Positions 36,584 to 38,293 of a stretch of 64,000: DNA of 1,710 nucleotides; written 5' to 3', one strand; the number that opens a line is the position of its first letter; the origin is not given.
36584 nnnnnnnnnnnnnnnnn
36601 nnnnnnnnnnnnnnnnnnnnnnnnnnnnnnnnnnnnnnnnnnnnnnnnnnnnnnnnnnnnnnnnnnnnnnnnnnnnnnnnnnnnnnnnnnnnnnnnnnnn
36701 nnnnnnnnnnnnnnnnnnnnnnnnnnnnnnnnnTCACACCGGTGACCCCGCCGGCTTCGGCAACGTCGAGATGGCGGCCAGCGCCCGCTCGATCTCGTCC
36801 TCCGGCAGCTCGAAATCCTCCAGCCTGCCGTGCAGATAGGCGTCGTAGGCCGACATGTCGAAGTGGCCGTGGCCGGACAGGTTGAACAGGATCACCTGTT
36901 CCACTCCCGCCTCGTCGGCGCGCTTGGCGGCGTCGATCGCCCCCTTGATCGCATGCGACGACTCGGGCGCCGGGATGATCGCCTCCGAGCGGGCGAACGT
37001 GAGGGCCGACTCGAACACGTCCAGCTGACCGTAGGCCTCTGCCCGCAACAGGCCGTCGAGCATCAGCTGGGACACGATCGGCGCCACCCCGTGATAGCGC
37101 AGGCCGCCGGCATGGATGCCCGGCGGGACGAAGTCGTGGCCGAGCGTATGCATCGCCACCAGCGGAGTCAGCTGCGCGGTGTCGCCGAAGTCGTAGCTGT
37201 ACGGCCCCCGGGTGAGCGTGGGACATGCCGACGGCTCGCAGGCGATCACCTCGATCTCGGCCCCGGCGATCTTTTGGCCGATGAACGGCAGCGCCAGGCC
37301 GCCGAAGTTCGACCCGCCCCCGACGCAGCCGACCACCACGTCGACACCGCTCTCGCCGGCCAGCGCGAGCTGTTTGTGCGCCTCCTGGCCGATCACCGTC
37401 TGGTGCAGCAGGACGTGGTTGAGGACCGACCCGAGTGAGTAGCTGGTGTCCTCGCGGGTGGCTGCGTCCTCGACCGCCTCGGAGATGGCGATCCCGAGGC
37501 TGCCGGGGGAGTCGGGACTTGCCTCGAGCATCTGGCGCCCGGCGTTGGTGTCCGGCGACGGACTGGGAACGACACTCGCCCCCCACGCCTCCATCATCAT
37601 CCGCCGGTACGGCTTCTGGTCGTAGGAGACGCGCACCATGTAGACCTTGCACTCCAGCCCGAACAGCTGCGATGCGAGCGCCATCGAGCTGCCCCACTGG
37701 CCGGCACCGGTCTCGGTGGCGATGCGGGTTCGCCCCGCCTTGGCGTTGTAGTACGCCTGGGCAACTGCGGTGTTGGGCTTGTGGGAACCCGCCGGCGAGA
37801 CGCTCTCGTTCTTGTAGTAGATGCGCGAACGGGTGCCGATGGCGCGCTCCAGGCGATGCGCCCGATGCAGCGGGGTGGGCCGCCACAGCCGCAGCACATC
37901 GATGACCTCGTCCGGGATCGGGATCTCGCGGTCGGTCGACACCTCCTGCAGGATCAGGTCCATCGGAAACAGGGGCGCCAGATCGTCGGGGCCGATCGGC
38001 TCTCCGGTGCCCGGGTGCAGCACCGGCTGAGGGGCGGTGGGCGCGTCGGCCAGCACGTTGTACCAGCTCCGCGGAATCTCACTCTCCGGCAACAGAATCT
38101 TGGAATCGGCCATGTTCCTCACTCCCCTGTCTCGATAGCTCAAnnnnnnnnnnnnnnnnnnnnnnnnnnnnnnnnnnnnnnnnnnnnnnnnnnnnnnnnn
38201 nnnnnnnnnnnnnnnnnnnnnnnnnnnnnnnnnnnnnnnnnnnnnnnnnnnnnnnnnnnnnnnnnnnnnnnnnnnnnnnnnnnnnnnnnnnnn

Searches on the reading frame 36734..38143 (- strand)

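Call 9: search_protein_families(library=pfam, proteins=[window:36734-38143:-])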
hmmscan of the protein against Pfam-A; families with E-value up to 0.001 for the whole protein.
window:36734-38143:- (469 aa): 1 family
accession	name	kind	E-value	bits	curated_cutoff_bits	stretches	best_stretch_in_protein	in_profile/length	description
PF00291.31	PALP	-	1.7e-39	136.3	35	1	85-424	3-295/295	Pyridoxal-phosphate dependent enzyme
